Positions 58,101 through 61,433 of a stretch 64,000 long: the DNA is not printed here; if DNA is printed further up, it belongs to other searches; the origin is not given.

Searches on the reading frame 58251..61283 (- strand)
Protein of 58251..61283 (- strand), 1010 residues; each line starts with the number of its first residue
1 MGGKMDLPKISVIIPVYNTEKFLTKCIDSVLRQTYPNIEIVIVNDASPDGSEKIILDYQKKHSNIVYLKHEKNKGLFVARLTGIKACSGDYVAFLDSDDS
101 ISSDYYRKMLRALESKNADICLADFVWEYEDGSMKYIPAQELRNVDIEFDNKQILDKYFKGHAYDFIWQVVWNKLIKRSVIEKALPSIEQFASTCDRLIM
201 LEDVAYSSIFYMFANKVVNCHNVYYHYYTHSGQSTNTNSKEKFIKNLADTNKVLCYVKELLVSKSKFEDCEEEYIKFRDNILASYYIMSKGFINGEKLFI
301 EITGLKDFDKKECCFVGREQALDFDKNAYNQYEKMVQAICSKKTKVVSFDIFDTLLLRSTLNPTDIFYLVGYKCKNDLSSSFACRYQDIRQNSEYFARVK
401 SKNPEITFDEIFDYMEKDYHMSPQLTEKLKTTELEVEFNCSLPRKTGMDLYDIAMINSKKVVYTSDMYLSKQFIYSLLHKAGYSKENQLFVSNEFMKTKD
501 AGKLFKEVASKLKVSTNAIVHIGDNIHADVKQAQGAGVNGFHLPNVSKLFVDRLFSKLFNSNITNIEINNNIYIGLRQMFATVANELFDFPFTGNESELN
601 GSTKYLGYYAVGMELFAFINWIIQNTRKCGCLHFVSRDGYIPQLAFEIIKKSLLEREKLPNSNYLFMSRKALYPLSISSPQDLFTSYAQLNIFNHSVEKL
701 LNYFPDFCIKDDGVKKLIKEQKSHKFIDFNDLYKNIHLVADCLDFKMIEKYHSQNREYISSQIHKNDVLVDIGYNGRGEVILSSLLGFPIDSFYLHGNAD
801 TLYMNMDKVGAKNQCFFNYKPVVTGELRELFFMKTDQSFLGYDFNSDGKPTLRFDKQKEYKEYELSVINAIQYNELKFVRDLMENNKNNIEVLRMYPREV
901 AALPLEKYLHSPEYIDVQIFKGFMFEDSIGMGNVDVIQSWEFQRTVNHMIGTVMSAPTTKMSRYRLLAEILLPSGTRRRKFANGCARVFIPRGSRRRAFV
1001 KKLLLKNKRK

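Call 39: search_protein_families(library=pfam, proteins=[window:58251-61283:-], max_evalue=0.0001)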
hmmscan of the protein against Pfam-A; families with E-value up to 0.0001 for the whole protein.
window:58251-61283:- (1010 aa): 3 families
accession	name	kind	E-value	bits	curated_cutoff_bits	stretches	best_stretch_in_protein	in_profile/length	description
PF00535.33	Glycos_transf_2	-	2.1e-39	135.6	23.3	1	11-132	1-122/168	Glycosyl transferase family 2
PF10111.15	Glyco_tranf_2_2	-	3.8e-14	53.3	27.3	1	11-159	1-151/276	Glycosyltransferase like family 2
PF13641.12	Glyco_tranf_2_3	-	3.5e-12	47.3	27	1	8-119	1-117/230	Glycosyltransferase like family 2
